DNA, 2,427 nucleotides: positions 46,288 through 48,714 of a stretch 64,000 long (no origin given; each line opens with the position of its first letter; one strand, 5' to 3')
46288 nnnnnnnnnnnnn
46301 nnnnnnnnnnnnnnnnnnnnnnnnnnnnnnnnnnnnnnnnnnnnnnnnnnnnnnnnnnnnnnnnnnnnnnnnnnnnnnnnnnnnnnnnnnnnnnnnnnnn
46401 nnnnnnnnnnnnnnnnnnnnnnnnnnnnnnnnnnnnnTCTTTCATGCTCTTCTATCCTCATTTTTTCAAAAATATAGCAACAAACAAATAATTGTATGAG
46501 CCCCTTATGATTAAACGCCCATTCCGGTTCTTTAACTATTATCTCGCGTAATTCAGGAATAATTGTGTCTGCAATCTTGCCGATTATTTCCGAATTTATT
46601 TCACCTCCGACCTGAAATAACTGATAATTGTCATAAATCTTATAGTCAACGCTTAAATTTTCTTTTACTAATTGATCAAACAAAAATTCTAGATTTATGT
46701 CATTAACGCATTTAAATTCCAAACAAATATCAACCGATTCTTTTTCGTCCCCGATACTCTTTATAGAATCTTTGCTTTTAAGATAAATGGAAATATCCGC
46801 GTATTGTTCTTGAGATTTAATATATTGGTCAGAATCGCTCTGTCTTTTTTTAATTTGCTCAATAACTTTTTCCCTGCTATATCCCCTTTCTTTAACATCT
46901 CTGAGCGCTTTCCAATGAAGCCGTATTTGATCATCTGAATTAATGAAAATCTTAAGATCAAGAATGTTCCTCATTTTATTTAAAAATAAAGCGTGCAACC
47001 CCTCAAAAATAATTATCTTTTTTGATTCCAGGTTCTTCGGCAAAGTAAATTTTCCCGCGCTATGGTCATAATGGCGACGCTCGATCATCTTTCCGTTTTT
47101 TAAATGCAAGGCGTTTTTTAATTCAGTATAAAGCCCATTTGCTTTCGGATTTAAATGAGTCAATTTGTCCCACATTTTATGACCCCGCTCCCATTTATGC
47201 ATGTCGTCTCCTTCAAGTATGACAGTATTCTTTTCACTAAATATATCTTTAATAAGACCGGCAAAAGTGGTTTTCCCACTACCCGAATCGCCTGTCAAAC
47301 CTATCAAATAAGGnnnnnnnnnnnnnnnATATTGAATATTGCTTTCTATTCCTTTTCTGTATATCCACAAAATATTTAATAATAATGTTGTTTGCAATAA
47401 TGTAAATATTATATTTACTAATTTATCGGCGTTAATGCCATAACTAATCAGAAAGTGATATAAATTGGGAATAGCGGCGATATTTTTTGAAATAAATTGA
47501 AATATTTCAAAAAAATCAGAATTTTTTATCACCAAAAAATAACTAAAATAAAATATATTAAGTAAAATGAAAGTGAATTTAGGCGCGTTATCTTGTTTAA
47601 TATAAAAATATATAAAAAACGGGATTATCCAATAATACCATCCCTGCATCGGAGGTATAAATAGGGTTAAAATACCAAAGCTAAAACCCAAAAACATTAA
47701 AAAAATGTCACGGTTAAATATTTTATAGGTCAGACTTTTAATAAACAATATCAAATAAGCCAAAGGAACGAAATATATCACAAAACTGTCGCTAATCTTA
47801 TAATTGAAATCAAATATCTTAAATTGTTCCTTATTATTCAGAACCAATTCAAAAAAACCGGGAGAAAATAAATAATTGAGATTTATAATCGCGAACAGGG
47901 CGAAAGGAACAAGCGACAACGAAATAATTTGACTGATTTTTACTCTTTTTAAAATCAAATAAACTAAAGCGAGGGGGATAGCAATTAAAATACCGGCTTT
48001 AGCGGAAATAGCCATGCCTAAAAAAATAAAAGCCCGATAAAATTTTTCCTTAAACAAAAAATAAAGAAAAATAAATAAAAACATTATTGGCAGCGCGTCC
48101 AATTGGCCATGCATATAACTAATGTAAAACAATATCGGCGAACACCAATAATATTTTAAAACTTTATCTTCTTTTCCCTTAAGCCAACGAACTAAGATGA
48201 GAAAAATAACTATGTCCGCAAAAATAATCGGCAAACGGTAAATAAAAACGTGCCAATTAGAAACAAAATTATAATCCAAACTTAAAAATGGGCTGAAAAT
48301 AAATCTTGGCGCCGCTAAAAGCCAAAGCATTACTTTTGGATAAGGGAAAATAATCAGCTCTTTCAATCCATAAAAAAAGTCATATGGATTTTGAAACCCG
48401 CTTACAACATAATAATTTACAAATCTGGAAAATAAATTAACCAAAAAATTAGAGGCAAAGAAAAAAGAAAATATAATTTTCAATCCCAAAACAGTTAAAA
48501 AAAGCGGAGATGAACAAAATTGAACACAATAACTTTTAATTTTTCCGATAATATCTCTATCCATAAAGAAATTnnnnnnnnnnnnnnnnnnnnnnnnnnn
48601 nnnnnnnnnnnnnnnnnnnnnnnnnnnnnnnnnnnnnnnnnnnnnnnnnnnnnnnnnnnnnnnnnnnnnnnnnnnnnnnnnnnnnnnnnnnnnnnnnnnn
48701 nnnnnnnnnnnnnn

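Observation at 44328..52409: Unusual sub-cluster: membrane-domain/PRK-type kinase fusion with class II aldolase-like, HAD, GDPD-like, two nucleotidyltransferases, GtrA and AsnB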

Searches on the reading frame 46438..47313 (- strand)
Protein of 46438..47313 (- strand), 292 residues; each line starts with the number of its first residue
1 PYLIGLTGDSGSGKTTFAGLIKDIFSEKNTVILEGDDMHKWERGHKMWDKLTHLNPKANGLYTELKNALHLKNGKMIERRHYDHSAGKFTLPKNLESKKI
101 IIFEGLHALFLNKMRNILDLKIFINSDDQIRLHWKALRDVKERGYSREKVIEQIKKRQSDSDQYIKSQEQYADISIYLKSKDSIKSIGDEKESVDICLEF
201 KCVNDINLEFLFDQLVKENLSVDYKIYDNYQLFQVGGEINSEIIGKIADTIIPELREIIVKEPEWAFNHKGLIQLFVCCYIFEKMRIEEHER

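Call 37: search_solved_structures(query=window:46438-47313:-, max_evalue=1e-20, show_alignments=5)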
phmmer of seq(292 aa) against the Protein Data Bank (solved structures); distinct sequences matched with E-value up to 1e-20: 10.
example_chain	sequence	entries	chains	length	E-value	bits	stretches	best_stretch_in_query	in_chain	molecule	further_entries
6hzk_A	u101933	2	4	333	2e-34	122.5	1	3-181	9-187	Phosphoribulokinase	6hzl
6kev_A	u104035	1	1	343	2.1e-34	122.4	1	3-181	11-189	Phosphoribulokinase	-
6gve_J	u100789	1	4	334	1.2e-33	119.9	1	3-178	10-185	Phosphoribulokinase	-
9qko_B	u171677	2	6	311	1.7e-33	119.4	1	1-182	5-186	cyanobacteria specific phoshoribulokinase from Hyella disjuncta PCC 6712 | cyanobacteria specific phosphoribulokinase from Chroococcidiopsis PCC 6712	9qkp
5b3f_A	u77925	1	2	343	6.5e-32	114.2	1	2-218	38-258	Phosphoribulokinase/uridine kinase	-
9qkn_A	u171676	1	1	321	1.6e-30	109.7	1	1-176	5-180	Uridine kinase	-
6h7h_A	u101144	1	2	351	3.8e-28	101.9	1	4-178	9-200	Phosphoribulokinase, chloroplastic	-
6kez_I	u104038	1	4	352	3.9e-28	101.8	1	4-178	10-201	Phosphoribulokinase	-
6kew_A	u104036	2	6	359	4e-28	101.8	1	4-178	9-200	Phosphoribulokinase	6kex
6h7g_A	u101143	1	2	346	5.9e-25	91.4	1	24-178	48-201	Phosphoribulokinase, chloroplastic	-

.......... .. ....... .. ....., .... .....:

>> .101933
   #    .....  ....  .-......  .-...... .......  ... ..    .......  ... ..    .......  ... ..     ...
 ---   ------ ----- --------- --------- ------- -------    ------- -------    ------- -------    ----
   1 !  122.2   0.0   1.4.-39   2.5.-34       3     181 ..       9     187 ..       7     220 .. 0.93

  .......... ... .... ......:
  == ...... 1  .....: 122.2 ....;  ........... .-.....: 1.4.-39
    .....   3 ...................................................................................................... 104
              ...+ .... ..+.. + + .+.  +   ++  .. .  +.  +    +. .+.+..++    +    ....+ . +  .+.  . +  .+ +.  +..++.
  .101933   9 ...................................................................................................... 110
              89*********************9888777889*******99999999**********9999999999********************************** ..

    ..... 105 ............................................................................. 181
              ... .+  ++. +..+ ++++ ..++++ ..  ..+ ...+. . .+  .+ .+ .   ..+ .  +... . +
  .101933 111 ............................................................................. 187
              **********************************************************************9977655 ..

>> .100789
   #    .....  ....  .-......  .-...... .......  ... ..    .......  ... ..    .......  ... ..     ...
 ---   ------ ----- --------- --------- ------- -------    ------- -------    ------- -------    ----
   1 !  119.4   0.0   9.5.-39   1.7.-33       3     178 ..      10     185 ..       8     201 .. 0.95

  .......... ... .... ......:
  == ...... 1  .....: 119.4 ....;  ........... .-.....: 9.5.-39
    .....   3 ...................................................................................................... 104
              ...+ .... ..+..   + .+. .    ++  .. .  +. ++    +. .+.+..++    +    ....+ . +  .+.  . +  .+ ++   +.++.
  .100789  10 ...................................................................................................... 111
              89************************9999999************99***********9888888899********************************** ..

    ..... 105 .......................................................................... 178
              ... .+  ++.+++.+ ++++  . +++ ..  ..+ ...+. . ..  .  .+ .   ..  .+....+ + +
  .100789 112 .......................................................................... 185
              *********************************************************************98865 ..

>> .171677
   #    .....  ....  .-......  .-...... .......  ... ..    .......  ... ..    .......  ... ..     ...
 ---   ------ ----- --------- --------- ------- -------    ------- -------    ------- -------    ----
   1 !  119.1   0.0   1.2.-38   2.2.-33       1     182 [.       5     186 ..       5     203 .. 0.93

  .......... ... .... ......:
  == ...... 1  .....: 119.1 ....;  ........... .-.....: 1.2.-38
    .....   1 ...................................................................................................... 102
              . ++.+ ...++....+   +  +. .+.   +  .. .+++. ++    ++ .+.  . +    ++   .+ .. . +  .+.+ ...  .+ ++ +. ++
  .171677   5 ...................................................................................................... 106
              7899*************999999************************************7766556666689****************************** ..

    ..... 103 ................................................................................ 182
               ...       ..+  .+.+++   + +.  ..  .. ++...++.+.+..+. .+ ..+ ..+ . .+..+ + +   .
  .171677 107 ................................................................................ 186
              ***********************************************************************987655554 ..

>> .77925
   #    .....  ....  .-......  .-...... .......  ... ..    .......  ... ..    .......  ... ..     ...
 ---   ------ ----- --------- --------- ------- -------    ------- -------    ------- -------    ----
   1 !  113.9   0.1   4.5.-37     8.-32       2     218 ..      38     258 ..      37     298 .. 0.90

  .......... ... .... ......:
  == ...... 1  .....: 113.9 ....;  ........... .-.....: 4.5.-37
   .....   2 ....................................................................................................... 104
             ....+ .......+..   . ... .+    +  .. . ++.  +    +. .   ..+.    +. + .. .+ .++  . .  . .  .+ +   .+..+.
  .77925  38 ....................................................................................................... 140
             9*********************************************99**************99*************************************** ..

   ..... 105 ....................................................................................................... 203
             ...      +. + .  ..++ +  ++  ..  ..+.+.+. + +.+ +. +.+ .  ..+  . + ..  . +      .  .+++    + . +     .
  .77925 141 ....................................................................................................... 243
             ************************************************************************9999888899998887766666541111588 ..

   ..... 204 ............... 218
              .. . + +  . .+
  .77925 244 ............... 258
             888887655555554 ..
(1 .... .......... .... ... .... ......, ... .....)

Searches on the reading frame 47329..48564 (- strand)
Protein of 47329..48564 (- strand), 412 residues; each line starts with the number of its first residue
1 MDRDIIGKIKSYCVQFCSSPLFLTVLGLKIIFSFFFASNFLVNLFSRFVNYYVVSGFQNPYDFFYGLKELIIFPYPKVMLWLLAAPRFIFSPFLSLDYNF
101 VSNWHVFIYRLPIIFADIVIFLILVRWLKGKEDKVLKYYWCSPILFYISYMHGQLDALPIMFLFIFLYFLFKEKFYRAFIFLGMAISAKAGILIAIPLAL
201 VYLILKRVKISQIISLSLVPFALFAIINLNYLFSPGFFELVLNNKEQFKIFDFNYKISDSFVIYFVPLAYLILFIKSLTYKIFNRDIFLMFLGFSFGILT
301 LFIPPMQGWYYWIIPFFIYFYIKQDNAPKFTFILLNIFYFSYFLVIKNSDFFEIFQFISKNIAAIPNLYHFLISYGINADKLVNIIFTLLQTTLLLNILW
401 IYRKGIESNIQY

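Call 55: search_solved_structures(query=A4, max_evalue=10, show_alignments=2)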
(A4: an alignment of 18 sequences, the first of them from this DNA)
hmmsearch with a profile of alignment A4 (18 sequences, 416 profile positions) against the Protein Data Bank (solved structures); distinct sequences matched with E-value up to 10: 0.

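Call 56: search_protein_families(library=pfam, alignment_id=A4, max_evalue=1)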
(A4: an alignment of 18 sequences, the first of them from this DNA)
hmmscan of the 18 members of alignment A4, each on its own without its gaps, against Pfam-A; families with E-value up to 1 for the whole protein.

A. member 1, seq(412 aa): 0 families

B. families by the number of members that match (of 18 scanned): 5 families
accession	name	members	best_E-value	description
PF09594.16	GT87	8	3.7e-05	Glycosyltransferase family 87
PF03155.21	Alg6_Alg8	4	2.1e-06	ALG6, ALG8 glycosyltransferase family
PF05208.19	ALG3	3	6.5e-06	ALG3 protein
PF13231.12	PMT_2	1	0.00022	Dolichyl-phosphate-mannose-protein mannosyltransferase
PF04290.18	DctQ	1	0.011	Tripartite ATP-independent periplasmic transporters, DctQ component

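Call 107: search_protein_representatives(alignment_id=A4)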
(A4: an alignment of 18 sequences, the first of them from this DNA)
Query: 18 sequences, 416 profile positions. Proteins with E-value up to 0.001 (for the whole library): 2302; up to 1e-10: 822; up to 1e-30: 448. The best 150 are listed.
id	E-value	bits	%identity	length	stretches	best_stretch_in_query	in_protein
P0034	1.6e-175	600.8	-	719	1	4-415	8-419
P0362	3.6e-156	537.0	-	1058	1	1-415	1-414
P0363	9.5e-149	512.6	-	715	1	2-416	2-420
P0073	8.5e-141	486.4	-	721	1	16-416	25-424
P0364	1.9e-137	475.3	-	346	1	4-334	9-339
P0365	2.4e-135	468.4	-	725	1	20-415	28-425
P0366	1.8e-134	465.5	-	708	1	9-415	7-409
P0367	6.3e-134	463.7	-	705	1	11-415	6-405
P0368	8.0e-126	437.1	-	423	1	19-415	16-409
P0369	2.3e-123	429.0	-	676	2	4-363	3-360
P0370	9.0e-123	427.0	-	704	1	19-416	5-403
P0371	1.0e-122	426.8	-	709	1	18-416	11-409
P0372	2.2e-118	412.5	-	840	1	17-414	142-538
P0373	8.7e-117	407.3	-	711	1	18-415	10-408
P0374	2.2e-116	406.0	-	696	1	14-415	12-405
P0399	5.2e-105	368.5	-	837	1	12-413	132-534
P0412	8.3e-100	351.4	-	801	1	10-414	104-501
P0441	1.6e-89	317.5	-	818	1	21-411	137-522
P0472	4.7e-74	266.5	-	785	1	19-415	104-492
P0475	7.1e-73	262.6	-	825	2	20-350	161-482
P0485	5.7e-68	246.5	-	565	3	44-348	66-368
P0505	2.4e-61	224.6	-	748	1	24-414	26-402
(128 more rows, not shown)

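Call 108: search_protein_families(library=pfam, proteins=[P0372, P0399, P0412, P0472, P0475, P0441, P0485, P0505], max_evalue=0.01)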
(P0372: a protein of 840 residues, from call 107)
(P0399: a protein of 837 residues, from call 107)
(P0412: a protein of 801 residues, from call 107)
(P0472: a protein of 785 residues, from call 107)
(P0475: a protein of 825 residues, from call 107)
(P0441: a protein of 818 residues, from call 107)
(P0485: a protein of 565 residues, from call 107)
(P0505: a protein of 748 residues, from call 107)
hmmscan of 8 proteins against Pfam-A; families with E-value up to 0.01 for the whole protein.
P0372 (840 aa): 5 families
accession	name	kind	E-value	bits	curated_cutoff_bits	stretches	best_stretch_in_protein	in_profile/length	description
PF00485.24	PRK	-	5.3e-39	134.5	22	1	548-729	1-195/196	Phosphoribulokinase / Uridine kinase family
PF04138.20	GtrA_DPMS_TM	-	5.4e-20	72.2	26.1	1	14-127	1-115/117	GtrA/DPMS, transmembrane domain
PF09594.16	GT87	-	6.5e-06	26.5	25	1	240-428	30-234/237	Glycosyltransferase family 87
PF00005.33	ABC_tran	-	0.0031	18.6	25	1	548-594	13-64/137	ABC transporter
PF13238.12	AAA_18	-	0.0093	16.9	29.4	0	549-572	1-25/128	AAA domain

P0399 (837 aa): 7 families
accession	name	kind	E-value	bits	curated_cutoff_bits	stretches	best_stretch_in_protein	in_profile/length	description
PF00485.24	PRK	-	2.1e-34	119.5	22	1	546-718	2-188/196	Phosphoribulokinase / Uridine kinase family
PF04138.20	GtrA_DPMS_TM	-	1.5e-25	90.1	26.1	1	17-130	1-117/117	GtrA/DPMS, transmembrane domain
PF00005.33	ABC_tran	-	0.00014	22.9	25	1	538-590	6-62/137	ABC transporter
PF13238.12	AAA_18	-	0.00052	20.9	29.4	1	546-690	1-117/128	AAA domain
PF06414.18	Zeta_toxin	-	0.00056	19.8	22.3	1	544-581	17-56/199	Zeta toxin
PF07693.20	KAP_NTPase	-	0.00059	19.6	20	1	534-609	10-70/293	KAP family P-loop domain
PF01712.25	dNK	-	0.0025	18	27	0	546-607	1-50/203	Deoxynucleoside kinase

P0412 (801 aa): 2 families
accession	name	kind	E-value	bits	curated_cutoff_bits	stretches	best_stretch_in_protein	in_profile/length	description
PF00485.24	PRK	-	3.7e-43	148.1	22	1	511-692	1-195/196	Phosphoribulokinase / Uridine kinase family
PF13238.12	AAA_18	-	0.00016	22.6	29.4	1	512-639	1-104/128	AAA domain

P0472 (785 aa): 3 families
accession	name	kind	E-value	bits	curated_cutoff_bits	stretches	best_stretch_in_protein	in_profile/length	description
PF00485.24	PRK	-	3.6e-45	154.6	22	1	501-679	1-190/196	Phosphoribulokinase / Uridine kinase family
PF04138.20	GtrA_DPMS_TM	-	1.8e-12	47.9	26.1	1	2-93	24-117/117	GtrA/DPMS, transmembrane domain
PF00005.33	ABC_tran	-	0.0071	17.4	25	0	502-548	14-66/137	ABC transporter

P0475 (825 aa): 4 families
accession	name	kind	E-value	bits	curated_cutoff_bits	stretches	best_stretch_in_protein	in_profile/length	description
PF00485.24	PRK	-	1.4e-40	139.6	22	1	536-710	1-188/196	Phosphoribulokinase / Uridine kinase family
PF04138.20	GtrA_DPMS_TM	-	3.2e-19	69.7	26.1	1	21-132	1-117/117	GtrA/DPMS, transmembrane domain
PF00005.33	ABC_tran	-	0.0014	19.6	25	1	537-582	14-58/137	ABC transporter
PF06414.18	Zeta_toxin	-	0.0037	17.2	22.3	1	532-574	14-57/199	Zeta toxin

P0441 (818 aa): 7 families
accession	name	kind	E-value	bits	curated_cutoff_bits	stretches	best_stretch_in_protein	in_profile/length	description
PF00485.24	PRK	-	4.4e-32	111.9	22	1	536-711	2-190/196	Phosphoribulokinase / Uridine kinase family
PF04138.20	GtrA_DPMS_TM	-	4.2e-24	85.4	26.1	1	8-123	1-117/117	GtrA/DPMS, transmembrane domain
PF09594.16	GT87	-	9.1e-08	32.6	25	1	241-422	37-209/237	Glycosyltransferase family 87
PF13238.12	AAA_18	-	0.0012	19.8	29.4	1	536-664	1-105/128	AAA domain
PF06414.18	Zeta_toxin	-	0.0014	18.5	22.3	1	525-574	9-58/199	Zeta toxin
PF00005.33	ABC_tran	-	0.0053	17.8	25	1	535-577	13-52/137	ABC transporter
PF20720.3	nSTAND3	-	0.01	16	27.2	0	530-561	14-45/155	Novel STAND NTPase 3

P0485 (565 aa): 3 families
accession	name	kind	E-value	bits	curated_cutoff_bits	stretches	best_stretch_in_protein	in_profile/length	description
PF00485.24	PRK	-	7.5e-28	98.1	22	1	412-564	1-166/196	Phosphoribulokinase / Uridine kinase family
PF05208.19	ALG3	-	0.0012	18.7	23.6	0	101-320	53-247/358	ALG3 protein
PF00005.33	ABC_tran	-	0.0038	18.3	25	1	412-461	13-62/137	ABC transporter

P0505 (748 aa): 2 families
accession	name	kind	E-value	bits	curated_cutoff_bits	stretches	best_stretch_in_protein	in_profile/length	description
PF00485.24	PRK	-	6.1e-34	118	22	1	411-584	1-188/196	Phosphoribulokinase / Uridine kinase family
PF06728.19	PIG-U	-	9.6e-05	22.1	24.5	1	82-233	59-219/378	GPI transamidase subunit PIG-U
